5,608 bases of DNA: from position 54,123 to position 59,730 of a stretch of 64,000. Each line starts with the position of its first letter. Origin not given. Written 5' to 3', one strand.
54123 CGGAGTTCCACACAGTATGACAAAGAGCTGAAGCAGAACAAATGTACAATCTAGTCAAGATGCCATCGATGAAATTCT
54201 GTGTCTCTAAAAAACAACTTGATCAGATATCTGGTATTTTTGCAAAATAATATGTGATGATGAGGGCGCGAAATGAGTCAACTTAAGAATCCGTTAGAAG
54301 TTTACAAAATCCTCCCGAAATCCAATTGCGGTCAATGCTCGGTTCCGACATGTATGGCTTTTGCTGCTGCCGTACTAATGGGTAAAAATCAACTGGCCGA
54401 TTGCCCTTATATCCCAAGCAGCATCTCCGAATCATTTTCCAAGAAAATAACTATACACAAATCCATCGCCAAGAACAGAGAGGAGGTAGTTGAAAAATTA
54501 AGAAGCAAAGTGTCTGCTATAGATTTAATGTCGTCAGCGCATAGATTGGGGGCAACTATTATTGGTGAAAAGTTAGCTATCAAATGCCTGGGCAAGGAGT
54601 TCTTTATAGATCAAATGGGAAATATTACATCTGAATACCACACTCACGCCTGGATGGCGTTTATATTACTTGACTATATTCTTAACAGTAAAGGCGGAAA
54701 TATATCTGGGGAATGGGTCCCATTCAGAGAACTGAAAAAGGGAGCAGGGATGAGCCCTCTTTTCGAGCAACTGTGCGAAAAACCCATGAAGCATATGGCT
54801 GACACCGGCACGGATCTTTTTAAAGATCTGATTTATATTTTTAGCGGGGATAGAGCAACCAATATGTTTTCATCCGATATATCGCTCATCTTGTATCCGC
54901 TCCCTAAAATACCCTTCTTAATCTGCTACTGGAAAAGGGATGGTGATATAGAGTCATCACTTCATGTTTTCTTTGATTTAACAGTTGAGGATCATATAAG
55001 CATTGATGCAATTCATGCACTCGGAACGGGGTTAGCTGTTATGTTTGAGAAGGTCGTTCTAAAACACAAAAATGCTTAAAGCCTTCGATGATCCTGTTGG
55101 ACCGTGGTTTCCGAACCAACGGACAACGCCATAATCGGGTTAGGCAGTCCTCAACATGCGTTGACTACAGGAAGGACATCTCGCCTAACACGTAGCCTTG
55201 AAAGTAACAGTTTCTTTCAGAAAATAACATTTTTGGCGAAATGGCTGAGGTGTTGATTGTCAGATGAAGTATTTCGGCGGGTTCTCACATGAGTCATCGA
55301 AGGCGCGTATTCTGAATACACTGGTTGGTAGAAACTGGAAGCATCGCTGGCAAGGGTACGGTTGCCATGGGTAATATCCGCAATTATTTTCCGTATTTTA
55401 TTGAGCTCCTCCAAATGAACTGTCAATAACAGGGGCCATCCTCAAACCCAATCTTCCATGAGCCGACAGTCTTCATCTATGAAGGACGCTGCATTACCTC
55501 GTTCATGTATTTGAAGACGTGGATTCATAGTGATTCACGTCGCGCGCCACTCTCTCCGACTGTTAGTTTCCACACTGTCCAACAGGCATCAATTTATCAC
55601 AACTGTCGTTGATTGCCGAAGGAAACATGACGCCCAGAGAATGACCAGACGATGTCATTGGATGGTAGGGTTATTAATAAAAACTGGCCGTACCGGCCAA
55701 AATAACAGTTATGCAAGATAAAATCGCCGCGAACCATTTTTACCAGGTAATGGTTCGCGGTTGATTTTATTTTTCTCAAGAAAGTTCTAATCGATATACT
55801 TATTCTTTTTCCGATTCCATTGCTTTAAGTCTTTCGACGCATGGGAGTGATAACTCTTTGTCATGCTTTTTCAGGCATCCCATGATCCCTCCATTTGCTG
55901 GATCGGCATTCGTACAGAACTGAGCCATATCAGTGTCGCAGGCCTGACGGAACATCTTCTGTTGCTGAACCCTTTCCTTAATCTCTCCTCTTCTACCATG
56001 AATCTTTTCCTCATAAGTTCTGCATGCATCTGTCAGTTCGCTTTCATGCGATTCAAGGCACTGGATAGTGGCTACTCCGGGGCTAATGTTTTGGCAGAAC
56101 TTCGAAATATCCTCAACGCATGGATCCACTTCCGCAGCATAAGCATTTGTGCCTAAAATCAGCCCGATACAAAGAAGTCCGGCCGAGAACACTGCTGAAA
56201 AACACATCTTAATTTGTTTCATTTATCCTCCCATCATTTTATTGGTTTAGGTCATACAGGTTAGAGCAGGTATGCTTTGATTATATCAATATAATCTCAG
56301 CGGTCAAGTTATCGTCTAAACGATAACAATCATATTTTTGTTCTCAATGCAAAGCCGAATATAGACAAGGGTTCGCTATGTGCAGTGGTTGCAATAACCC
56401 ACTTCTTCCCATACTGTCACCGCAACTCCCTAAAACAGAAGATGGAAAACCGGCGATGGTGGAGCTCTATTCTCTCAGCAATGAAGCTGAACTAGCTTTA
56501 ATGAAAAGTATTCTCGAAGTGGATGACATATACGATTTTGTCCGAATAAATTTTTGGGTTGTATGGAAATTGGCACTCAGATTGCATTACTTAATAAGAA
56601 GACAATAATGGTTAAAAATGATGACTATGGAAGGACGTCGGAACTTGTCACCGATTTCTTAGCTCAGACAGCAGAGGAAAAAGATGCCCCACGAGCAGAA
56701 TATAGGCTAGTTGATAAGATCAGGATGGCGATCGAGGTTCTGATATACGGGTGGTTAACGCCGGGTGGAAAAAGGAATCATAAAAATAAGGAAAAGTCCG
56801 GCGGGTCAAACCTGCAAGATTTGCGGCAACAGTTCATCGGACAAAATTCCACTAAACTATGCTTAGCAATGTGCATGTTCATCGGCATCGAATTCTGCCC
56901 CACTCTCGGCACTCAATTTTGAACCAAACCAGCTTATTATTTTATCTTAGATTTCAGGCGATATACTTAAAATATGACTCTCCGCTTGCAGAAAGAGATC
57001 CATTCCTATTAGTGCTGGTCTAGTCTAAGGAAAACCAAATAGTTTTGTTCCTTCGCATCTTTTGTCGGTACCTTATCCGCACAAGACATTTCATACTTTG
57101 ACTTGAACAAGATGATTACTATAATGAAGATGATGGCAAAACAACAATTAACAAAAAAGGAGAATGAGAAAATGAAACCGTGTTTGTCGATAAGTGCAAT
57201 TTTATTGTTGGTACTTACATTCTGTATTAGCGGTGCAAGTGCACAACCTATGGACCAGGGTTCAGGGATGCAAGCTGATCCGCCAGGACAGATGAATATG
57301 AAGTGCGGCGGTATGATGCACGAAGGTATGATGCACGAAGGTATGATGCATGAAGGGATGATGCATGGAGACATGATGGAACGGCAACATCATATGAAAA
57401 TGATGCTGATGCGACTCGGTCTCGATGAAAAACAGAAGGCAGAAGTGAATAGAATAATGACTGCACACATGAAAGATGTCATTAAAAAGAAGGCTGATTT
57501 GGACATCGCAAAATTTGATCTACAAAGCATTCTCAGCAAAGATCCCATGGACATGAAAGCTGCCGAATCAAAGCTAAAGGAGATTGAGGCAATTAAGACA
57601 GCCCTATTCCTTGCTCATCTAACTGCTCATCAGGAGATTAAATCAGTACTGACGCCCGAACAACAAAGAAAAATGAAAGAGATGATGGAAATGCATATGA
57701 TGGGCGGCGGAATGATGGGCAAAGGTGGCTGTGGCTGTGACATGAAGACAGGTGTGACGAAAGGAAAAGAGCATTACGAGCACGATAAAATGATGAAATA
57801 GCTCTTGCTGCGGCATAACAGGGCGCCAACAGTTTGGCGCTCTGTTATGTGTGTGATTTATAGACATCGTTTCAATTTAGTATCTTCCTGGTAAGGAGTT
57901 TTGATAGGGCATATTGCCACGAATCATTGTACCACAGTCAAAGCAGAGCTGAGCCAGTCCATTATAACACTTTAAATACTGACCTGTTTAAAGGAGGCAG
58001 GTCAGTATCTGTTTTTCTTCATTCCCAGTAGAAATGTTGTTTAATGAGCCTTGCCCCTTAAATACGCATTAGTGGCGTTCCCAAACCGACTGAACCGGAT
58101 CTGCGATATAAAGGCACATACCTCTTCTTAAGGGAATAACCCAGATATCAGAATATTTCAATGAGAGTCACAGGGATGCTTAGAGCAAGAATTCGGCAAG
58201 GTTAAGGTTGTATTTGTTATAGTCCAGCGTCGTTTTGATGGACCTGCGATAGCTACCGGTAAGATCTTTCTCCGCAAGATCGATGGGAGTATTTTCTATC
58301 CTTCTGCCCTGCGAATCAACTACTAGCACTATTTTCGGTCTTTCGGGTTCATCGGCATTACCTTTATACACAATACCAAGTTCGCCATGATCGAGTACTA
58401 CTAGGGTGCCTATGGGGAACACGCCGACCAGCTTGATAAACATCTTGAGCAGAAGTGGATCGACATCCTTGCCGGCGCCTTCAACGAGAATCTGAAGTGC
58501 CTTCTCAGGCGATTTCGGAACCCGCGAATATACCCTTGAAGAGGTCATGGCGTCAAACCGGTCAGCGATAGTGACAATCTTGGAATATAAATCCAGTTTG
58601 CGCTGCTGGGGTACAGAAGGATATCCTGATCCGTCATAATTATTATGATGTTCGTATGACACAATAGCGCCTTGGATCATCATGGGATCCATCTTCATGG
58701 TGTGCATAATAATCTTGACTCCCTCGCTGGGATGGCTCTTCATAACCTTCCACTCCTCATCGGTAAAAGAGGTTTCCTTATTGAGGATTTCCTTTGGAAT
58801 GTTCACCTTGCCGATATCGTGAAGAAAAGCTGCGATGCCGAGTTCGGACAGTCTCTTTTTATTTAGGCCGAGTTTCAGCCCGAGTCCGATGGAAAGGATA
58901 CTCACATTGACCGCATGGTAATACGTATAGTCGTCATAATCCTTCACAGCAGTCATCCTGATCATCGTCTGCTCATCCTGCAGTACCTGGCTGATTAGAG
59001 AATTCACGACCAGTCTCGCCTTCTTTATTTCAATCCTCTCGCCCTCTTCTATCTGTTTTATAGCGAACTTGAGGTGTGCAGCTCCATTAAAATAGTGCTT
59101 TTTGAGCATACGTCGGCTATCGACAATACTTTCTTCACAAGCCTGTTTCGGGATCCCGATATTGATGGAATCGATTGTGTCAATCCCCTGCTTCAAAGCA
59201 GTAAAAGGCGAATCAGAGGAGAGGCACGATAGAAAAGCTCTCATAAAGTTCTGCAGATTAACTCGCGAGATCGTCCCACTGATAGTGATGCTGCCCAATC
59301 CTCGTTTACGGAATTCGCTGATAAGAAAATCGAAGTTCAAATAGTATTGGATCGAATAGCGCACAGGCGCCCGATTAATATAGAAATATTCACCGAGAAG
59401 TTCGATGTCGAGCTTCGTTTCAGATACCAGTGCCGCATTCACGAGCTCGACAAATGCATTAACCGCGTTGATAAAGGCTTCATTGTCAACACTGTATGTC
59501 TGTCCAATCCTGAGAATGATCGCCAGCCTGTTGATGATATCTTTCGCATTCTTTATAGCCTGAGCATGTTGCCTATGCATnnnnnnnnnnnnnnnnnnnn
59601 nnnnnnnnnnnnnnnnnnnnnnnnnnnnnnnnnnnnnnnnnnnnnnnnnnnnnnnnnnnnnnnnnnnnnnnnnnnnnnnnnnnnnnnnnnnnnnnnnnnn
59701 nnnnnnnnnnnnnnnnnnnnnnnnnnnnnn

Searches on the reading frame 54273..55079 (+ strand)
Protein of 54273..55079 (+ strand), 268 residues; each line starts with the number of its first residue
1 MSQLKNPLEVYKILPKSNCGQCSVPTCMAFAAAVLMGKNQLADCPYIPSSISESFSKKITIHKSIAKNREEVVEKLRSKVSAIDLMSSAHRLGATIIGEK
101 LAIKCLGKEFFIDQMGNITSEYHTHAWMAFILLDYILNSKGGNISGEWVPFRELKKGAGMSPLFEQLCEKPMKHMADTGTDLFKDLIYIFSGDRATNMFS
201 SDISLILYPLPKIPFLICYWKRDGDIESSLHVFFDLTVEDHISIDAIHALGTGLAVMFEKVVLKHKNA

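Call 73: search_protein_families(library=ncbifam, max_evalue=0.00001, proteins=[window:54273-55079:+])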
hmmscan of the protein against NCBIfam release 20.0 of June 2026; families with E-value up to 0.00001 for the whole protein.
window:54273-55079:+ (268 aa): 3 families
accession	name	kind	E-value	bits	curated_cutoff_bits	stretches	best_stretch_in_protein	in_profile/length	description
NF003195.0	PRK04165.1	equivalog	1.4e-15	57.2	306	1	6-54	4-52/450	acetyl-CoA decarbonylase/synthase complex subunit gamma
TIGR01944.1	rnfB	subfamily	1.4e-06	28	68.7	1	9-72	39-101/190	RnfABCDGE type electron transport complex subunit B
NF003475.0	PRK05113.1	equivalog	4.4e-06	26.7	203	1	10-83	40-110/190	electron transport complex subunit RsxB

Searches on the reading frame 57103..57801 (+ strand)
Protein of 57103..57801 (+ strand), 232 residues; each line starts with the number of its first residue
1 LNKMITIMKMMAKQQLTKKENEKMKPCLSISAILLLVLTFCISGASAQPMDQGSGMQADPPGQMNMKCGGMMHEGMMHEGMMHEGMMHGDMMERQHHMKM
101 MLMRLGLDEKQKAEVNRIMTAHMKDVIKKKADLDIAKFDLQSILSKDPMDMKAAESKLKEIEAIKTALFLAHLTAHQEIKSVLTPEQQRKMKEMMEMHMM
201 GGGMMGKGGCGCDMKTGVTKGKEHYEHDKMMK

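Call 73: search_protein_families(library=ncbifam, max_evalue=0.00001, proteins=[window:57103-57801:+])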
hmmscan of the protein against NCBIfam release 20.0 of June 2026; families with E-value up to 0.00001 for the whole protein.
window:57103-57801:+ (232 aa): 1 family
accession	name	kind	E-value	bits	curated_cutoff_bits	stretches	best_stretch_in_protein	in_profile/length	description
NF007769.1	PRK10455.1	equivalog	2.3e-08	34.5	174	1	84-199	37-148/160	ATP-independent periplasmic protein-refolding chaperone Spy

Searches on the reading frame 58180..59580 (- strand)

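Call 73: search_protein_families(library=ncbifam, max_evalue=0.00001, proteins=[window:58180-59580:-])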
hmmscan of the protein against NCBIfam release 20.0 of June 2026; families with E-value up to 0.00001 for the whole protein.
window:58180-59580:- (466 aa): 1 family
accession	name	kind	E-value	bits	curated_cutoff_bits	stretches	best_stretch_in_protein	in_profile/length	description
NF053512.1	nitric_RR_NosR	exception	1.7e-22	80.1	400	1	219-385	192-354/422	response regulator c-di-GMP phosphodiesterase, NosR family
